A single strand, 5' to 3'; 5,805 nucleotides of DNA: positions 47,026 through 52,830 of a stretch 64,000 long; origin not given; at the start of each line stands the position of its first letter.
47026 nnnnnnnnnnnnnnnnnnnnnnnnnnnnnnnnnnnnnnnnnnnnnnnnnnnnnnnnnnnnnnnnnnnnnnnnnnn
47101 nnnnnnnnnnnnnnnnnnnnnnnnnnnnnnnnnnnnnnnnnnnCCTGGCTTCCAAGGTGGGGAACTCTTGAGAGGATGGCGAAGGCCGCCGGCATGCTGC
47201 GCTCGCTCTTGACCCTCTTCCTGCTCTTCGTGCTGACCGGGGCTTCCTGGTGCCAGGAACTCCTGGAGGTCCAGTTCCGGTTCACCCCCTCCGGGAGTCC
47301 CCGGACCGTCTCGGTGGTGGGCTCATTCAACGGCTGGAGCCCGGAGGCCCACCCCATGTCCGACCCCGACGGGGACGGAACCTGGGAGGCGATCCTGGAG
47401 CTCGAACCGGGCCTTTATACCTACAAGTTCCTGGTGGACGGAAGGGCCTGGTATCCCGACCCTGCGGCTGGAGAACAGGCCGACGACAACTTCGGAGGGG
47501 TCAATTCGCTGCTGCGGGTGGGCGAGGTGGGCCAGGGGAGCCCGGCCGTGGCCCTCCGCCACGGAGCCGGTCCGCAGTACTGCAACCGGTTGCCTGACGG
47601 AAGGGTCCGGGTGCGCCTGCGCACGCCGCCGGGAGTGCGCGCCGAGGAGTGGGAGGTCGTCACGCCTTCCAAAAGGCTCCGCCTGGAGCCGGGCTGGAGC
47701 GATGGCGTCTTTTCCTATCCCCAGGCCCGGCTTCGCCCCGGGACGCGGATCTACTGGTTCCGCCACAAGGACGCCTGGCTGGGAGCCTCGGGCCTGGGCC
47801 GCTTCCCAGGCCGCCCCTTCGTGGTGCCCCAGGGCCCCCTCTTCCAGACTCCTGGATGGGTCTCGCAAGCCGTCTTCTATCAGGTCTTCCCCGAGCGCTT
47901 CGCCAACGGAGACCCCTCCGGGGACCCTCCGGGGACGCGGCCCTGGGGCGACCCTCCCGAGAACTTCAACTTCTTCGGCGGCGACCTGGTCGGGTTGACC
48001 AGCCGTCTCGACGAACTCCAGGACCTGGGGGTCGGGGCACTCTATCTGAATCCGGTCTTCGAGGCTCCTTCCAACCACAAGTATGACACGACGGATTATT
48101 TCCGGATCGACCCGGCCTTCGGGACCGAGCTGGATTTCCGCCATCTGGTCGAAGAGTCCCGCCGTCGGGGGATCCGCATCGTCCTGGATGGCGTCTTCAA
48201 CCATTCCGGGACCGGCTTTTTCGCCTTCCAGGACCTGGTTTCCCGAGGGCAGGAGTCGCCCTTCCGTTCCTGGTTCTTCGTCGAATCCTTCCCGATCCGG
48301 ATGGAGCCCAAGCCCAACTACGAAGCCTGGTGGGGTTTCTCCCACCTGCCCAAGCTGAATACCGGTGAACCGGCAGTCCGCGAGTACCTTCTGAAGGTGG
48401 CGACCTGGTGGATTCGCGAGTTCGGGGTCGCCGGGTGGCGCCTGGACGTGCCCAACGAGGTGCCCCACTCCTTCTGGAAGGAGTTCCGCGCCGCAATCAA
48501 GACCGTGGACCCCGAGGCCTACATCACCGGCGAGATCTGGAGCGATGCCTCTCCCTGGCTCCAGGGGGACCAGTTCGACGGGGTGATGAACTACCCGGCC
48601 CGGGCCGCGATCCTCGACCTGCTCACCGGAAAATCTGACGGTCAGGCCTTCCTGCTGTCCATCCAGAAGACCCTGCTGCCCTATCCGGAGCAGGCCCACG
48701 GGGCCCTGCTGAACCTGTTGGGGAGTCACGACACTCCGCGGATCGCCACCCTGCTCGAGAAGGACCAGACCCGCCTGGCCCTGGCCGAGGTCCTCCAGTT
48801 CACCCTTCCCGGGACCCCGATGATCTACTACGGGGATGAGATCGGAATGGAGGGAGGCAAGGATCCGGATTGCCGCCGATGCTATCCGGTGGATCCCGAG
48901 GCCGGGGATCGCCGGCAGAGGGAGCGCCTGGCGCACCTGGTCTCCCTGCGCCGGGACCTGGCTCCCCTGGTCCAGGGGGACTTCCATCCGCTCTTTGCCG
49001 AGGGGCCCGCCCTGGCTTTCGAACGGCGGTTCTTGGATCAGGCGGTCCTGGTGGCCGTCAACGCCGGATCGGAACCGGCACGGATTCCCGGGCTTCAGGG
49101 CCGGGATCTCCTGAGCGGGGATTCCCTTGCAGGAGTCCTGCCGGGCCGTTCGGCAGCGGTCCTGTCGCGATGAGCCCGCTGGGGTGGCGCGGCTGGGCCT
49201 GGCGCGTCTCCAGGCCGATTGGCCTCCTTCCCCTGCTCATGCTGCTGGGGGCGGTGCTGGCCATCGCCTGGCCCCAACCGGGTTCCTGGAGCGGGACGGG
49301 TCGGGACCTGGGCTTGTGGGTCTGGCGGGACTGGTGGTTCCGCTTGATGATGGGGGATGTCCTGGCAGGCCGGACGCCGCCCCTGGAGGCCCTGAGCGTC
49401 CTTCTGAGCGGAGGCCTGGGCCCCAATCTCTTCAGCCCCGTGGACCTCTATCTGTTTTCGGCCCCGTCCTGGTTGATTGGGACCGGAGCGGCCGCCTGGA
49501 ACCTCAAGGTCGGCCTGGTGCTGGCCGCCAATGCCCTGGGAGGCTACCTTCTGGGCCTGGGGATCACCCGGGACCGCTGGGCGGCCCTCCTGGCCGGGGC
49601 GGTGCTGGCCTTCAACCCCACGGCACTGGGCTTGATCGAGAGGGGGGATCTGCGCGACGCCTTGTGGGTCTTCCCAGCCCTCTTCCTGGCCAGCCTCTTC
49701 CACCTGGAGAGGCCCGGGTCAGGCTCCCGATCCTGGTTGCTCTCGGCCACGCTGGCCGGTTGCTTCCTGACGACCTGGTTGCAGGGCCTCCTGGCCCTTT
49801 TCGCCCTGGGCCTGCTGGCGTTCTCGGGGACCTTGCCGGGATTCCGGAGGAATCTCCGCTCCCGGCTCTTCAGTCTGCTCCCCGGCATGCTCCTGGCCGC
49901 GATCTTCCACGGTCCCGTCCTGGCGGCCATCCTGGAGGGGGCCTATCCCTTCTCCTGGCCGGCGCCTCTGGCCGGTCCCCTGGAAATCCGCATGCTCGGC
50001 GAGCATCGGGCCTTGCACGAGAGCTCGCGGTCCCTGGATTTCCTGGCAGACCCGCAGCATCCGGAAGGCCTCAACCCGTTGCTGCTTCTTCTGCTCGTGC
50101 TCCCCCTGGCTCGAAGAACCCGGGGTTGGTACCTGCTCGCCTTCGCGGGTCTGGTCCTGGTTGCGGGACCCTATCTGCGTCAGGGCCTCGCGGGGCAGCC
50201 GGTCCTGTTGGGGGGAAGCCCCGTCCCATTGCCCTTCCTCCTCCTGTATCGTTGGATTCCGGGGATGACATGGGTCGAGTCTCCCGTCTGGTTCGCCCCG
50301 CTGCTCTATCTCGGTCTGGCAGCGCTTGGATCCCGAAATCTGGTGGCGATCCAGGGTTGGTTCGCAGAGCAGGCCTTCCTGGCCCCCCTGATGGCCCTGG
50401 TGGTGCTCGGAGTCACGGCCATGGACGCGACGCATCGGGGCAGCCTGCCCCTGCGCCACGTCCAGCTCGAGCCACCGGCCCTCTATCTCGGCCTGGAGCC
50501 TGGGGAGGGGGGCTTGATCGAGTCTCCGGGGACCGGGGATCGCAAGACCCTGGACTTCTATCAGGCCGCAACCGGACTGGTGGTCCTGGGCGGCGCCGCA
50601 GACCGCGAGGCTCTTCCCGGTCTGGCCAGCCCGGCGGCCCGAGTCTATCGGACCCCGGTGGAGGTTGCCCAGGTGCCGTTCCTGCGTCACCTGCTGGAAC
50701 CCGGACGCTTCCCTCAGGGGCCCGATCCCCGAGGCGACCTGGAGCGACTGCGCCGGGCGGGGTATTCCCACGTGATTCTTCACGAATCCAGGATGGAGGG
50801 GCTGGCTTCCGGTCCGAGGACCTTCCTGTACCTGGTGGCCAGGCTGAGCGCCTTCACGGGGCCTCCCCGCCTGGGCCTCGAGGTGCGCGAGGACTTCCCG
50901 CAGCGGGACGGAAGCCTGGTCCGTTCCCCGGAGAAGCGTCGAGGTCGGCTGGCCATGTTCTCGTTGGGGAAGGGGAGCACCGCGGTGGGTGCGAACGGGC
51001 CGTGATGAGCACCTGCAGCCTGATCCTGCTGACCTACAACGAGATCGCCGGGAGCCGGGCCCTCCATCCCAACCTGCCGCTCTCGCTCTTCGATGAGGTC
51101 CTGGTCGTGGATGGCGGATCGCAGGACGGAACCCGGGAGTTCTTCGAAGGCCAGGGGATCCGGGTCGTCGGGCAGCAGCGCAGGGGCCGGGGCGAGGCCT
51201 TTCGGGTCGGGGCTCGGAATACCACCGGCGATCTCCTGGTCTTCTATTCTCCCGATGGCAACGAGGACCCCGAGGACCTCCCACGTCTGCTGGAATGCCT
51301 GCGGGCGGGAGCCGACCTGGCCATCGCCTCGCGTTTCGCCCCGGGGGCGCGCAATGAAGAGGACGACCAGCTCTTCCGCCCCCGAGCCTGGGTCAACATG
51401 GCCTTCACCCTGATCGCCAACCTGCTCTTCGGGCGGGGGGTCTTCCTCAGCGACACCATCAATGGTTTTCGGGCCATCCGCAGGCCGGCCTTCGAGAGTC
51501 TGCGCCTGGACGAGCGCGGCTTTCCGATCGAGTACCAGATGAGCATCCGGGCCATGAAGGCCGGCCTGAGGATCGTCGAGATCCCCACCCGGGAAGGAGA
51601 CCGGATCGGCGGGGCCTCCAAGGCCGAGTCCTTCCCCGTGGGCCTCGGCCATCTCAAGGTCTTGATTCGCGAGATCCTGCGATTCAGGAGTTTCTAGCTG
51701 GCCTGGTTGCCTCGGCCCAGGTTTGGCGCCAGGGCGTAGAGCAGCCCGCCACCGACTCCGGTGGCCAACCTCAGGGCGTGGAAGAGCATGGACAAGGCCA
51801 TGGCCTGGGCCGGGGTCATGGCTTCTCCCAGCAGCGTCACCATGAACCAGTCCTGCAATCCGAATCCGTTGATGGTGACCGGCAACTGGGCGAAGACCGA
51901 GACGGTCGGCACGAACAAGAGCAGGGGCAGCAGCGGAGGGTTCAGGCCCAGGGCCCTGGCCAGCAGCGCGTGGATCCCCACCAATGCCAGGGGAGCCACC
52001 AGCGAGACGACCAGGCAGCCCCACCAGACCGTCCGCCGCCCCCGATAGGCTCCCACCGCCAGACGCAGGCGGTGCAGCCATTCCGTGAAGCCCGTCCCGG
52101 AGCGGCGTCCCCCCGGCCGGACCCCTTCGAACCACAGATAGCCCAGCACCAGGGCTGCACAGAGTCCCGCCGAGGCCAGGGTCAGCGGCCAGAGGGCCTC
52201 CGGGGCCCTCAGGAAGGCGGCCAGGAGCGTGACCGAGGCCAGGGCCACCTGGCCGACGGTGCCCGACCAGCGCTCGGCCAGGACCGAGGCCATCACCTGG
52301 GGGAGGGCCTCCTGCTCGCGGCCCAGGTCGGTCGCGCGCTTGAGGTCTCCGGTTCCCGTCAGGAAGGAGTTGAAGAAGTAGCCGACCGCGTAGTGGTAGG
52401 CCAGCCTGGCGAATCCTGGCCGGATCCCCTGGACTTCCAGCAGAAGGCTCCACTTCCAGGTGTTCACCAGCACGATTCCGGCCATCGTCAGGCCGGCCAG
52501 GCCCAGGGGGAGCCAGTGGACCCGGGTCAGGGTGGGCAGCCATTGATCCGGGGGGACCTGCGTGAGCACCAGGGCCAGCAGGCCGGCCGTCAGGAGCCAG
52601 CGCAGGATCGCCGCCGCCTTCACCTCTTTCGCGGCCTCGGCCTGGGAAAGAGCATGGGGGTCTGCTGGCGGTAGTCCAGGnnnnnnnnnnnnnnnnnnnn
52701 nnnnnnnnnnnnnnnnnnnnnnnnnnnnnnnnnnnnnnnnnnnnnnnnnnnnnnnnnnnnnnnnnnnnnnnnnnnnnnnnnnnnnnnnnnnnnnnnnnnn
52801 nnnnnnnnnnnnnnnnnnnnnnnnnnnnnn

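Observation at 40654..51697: Nine-gene, about 11-kb translationally coupled operon: candidate undescribed envelope-glycan assembly or remodelling system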

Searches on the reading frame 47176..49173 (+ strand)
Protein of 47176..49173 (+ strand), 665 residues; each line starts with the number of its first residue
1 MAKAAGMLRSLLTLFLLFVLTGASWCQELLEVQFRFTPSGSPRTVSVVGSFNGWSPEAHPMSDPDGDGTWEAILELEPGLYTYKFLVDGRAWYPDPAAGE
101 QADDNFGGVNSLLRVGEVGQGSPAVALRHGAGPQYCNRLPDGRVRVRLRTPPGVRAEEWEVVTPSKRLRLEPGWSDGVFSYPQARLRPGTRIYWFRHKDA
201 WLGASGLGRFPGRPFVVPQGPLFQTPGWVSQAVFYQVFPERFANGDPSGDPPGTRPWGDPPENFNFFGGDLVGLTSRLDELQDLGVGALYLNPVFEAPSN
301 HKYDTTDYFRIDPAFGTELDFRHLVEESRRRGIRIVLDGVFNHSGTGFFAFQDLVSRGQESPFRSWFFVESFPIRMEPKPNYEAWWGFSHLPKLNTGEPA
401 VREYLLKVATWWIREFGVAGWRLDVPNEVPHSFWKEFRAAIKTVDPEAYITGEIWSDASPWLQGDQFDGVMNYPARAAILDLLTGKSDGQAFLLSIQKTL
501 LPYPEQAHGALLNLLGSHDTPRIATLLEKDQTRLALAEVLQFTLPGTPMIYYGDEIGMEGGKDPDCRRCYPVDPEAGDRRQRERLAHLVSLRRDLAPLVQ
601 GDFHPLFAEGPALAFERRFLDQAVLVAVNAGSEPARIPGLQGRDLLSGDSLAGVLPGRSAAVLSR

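Call 4: search_protein_families(library=pfam, proteins=[window:47176-49173:+], max_evalue=0.1)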
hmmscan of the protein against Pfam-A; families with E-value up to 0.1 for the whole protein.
window:47176-49173:+ (665 aa): 7 families
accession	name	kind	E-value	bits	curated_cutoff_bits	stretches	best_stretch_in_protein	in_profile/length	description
PF00128.31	Alpha-amylase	-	7.1e-71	240.2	22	1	236-562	1-360/446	Alpha amylase, catalytic domain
PF16561.11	AMPK1_CBM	-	1.1e-10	42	26.8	1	36-116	5-80/85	Glycogen recognition site of AMP-activated protein kinase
PF02922.24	CBM_48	-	3.3e-06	27.8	22.4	1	43-90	23-71/83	Carbohydrate-binding module 48 (Isoamylase N-terminal domain)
PF22026.2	Alpha-amylase_C_2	-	0.0018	19.1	27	1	601-655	1-54/78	Alpha-amylase C-terminal domain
PF11941.14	DUF3459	-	0.0027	18.5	22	1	587-663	4-90/90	Domain of unknown function (DUF3459)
PF22460.2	Neopullulanase-like_C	-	0.034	14.9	27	1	605-637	3-35/79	Neopullulanase-like, C-terminal domain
PF22058.2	X25_BaPul_like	-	0.034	14.7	27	1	48-89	12-54/87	Pullulanase X25 domain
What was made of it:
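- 47176..49173 (+): g6: secreted CBM48 + GH13 enzyme of the neopullulanase / maltogenic amylase / cyclomaltodextrinase type. It is a lineage-specific insertion. Pfam Alpha-amylase 7e-71, AMPK1_CBM 1e-10, CBM_48 3e-6 (call 4).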

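Call 5: search_protein_families(library=ncbifam, proteins=[window:47176-49173:+], max_evalue=0.1)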
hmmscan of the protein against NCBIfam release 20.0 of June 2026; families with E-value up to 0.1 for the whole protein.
window:47176-49173:+ (665 aa): 43 families (the best 25 are shown)
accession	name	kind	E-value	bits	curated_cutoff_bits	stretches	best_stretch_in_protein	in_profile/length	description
NF008051.0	PRK10785.1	equivalog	3.7e-104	349.1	568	1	197-633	86-561/607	maltodextrin glucosidase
NF041090.1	Cyc-maltodext_AglB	equivalog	4.1e-97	325.9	540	1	226-636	2-410/470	cyclomaltodextrinase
NF011083.0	PRK14510.1-2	equivalog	1.6e-81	274.3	1322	2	223-530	157-496/1186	bifunctional glycogen debranching protein GlgX/4-alpha-glucanotransferase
NF041321.1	Alpha-amyl_MalA_Halo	equivalog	2.7e-40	138.4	875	1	222-651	250-648/666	alpha-amylase MalA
TIGR02456.1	treS_nterm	equivalog_domain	9e-36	123.5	678.35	2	269-425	25-198/539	maltose alpha-D-glucosyltransferase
NF008183.0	PRK10933.1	subfamily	2.8e-33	115.4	535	2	226-429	5-205/551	alpha,alpha-phosphotrehalase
TIGR02403.1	trehalose_treC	equivalog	3.6e-32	111.8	799.05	2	269-428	24-197/544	alpha,alpha-phosphotrehalase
NF007060.0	PRK09505.2-5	equivalog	2.2e-28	98.7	790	2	230-354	193-330/690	alpha-amylase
NF007052.0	PRK09505.1-2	equivalog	1.1e-26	93.2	749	2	231-348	188-320/677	alpha-amylase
NF007051.0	PRK09505.1-1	equivalog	5.7e-25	87.4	864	2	231-349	198-331/686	alpha-amylase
NF051899.1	BetGalacBglAAgro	equivalog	8.2e-25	87.2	900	1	268-354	24-111/537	beta-galactosidase BglA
NF007053.0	PRK09505.1-3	equivalog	5.5e-24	84.3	1269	2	230-348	189-322/687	alpha-amylase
NF007059.0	PRK09505.2-4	equivalog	4.2e-23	81.5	865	2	231-349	188-321/683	alpha-amylase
TIGR02401.1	trehalose_TreY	equivalog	7.8e-22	77.3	498.65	2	277-368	21-117/838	malto-oligosyltrehalose synthase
NF007054.0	PRK09505.1-4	equivalog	3.2e-21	75.3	1385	2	231-348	188-320/676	alpha-amylase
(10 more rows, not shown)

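Call 56: search_solved_structures(query=window:47176-49173:+, max_evalue=1e-30)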
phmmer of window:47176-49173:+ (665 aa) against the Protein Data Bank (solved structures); distinct sequences matched with E-value up to 1e-30: 53.
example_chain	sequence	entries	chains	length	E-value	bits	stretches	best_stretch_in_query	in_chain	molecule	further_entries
1sma_A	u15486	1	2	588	4.6e-139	467.9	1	219-639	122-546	MALTOGENIC AMYLASE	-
1gvi_A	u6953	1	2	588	5.8e-138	464.3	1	219-639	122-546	MALTOGENIC AMYLASE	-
1j0h_A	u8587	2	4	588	7.6e-134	450.7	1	220-639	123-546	neopullulanase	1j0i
1j0j_A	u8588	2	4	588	1.9e-133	449.3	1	220-639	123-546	neopullulanase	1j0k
1jf6_A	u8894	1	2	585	6.9e-129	434.3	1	217-634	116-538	ALPHA AMYLASE II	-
1bvz_A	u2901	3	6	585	9.4e-129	433.8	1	217-634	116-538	PROTEIN (ALPHA-AMYLASE II) | ALPHA-AMYLASE II | Neopullulanase 2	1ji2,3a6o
1jf5_A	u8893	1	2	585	1.6e-128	433.1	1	217-634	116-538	ALPHA AMYLASE II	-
1wzm_A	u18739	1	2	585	2.3e-128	432.5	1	217-634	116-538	Alpha-amylase II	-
1wzk_A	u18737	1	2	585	4.3e-128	431.6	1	217-634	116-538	Alpha-amylase II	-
1jib_A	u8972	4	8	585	4.3e-128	431.6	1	217-634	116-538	NEOPULLULANASE | ALPHA-AMYLASE II | Neopullulanase 2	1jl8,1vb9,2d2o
1g1y_A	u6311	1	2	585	6.2e-128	431.1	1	217-634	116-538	ALPHA-AMYLASE II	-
1wzl_A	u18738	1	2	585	8.5e-128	430.7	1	217-634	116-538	Alpha-amylase II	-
1vfm_A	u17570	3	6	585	2e-127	429.5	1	217-634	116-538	Neopullulanase 2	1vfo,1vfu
1ea9_C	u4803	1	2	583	4e-127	428.4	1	212-629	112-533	CYCLOMALTODEXTRINASE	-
2z1k_A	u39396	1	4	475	6.3e-110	371.6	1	227-636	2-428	(Neo)pullulanase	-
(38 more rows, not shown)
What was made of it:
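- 47176..49173 (+): PDB 1sma maltogenic amylase 4.6e-139 (call 56).
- On GH13 neopullulanase-type alpha-glucan hydrolase/transglycosylase: PDB 1sma 4.6e-139 (call 56).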

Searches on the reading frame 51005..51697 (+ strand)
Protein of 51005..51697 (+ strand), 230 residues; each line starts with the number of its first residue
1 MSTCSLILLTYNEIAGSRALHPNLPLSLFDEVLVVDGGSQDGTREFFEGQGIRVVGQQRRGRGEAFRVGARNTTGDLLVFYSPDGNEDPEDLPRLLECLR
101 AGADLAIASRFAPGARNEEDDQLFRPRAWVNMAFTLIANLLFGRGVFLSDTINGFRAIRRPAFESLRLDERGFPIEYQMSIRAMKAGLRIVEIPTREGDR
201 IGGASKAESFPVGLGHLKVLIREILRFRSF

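Call 4: search_protein_families(library=pfam, proteins=[window:51005-51697:+], max_evalue=0.1)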
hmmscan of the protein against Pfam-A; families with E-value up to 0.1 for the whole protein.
window:51005-51697:+ (230 aa): 2 families
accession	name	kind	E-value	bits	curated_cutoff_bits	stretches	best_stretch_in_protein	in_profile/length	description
PF00535.33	Glycos_transf_2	-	2.5e-15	57.3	23.3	1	28-165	26-166/168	Glycosyl transferase family 2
PF14258.12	DUF4350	-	0.002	18.9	30.4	1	45-112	14-75/181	Domain of unknown function (DUF4350)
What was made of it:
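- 51005..51697 (+): g8: short soluble GT2 of the polyprenyl-phosphate-sugar synthase type. Pfam Glycos_transf_2 2.5e-15 (call 4).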

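Call 5: search_protein_families(library=ncbifam, proteins=[window:51005-51697:+], max_evalue=0.1)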
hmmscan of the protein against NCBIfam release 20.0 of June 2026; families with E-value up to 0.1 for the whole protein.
window:51005-51697:+ (230 aa): 9 families
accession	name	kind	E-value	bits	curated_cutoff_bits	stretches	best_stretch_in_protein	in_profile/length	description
TIGR04182.1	glyco_TIGR04182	equivalog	9.1e-27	94.2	325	1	7-206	5-200/293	S-layer glycoprotein N-glycosyltransferase AglJ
NF041391.1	DPhHxTase_Halo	equivalog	1.4e-15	56.9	375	1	31-204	26-190/213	dolichyl-phosphate hexose transferase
TIGR04283.1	glyco_like_mftF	equivalog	4.2e-10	39.6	182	1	5-87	2-85/221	TIGR04283 family arsenosugar biosynthesis glycosyltransferase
NF058614.1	PPMAGASynPpgS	equivalog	2.7e-09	36.8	370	1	26-194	23-193/226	polyprenyl-phospho-N-acetylgalactosaminyl synthase PpgS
NF010496.0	PRK13915.1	equivalog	8.5e-06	25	262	1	27-96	61-139/307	glucosyl-3-phosphoglycerate synthase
NF007986.1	PRK10714.1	equivalog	1.8e-05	23.9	529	1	31-206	40-209/316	undecaprenyl-phosphate 4-deoxy-4-formamido-L-arabinose transferase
NF041875.1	EPS_EpsD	equivalog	0.00016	21.2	370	1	31-104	32-109/325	exopolysaccharide biosynthesis glycosyltransferase EpsD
NF047588.1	GlcsyltransPgfSStrep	equivalog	0.0018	17.6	500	1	31-166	36-167/308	glycosyltransferase PgfS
TIGR04009.1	wcaE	equivalog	0.0027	17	369.2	1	30-80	34-88/248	colanic acid biosynthesis glycosyltransferase WcaE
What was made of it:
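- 51005..51697 (+): NCBIfam AglJ 9e-27 and Dol-P-hexose transferase 1e-15, both below cutoffs (call 5).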

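Call 49: search_solved_structures(query=window:51005-51697:+, max_evalue=0.001)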
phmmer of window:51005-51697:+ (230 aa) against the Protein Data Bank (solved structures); distinct sequences matched with E-value up to 0.001: 4.
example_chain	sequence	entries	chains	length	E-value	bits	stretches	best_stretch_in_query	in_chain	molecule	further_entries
5mlz_A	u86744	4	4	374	4.4e-16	62.1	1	4-209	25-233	Dolichol monophosphate mannose synthase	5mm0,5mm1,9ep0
9bhc_C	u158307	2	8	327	1.9e-06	30.7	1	31-207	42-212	Undecaprenyl-phosphate 4-deoxy-4-formamido-L-arabinose transferase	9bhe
8vxh_A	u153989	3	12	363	2.4e-06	30.3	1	31-207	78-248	Undecaprenyl-phosphate 4-deoxy-4-formamido-L-arabinose transferase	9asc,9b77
9hwj_A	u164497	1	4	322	0.00021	24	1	31-207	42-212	Undecaprenyl-phosphate 4-deoxy-4-formamido-L-arabinose transferase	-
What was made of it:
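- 51005..51697 (+): PDB Pyrococcus DPMS 4e-16 and ArnC 2e-6 (call 49).
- On Three-component lipid-linked glycosylation system (Gtr/Arn/CsbB-YfhO type): g8 gives Pfam GT2 2.5e-15 (call 4), AglJ 9e-27 and Dol-P-hexose transferase 1e-15 (call 5), and DPMS 4e-16 and ArnC 2e-6 in PDB (call 49).
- Checked: Dpm1/AglJ-type GT2: calls 4, 5, 49.
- g8 is closest to Dol-P-Man synthase (4e-16) and ArnC (call 49), and to AglJ / Dol-P-hexose transferase (call 5).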

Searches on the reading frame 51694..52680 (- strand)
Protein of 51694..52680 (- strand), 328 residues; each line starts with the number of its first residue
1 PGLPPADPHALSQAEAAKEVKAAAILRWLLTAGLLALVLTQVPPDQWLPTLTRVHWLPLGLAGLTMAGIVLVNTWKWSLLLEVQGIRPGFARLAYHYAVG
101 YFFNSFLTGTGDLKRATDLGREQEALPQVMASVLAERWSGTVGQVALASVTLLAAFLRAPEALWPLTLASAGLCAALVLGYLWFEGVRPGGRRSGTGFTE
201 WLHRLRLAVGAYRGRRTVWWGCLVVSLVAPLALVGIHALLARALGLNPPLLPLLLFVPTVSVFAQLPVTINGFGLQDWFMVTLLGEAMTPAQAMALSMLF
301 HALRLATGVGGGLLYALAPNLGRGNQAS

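Call 4: search_protein_families(library=pfam, proteins=[window:51694-52680:-], max_evalue=0.1)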
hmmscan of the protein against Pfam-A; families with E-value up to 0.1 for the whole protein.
window:51694-52680:- (328 aa): 1 family
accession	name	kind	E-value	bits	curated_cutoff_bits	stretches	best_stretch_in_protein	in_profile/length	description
PF03706.18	LPG_synthase_TM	-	3.4e-28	99.4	33.4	1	25-306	2-296/302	Lysylphosphatidylglycerol synthase TM region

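Call 5: search_protein_families(library=ncbifam, proteins=[window:51694-52680:-], max_evalue=0.1)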
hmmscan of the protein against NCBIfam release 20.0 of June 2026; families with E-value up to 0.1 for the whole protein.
window:51694-52680:- (328 aa): 1 family
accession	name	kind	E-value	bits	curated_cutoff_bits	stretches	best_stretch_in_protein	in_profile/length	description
TIGR00374.1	TIGR00374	subfamily_domain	1.7e-07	31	43.2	1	34-153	7-129/323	flippase-like domain-containing protein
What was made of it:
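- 51694..52623 (-): g9: MprF-flippase-like membrane protein (LPG_synthase_TM). It is convergent on g8 and is the last gene of a minus-strand coupled operon. Pfam PF03706 3e-28 and TIGR00374 'flippase-like domain' 2e-7 (calls 4, 5).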
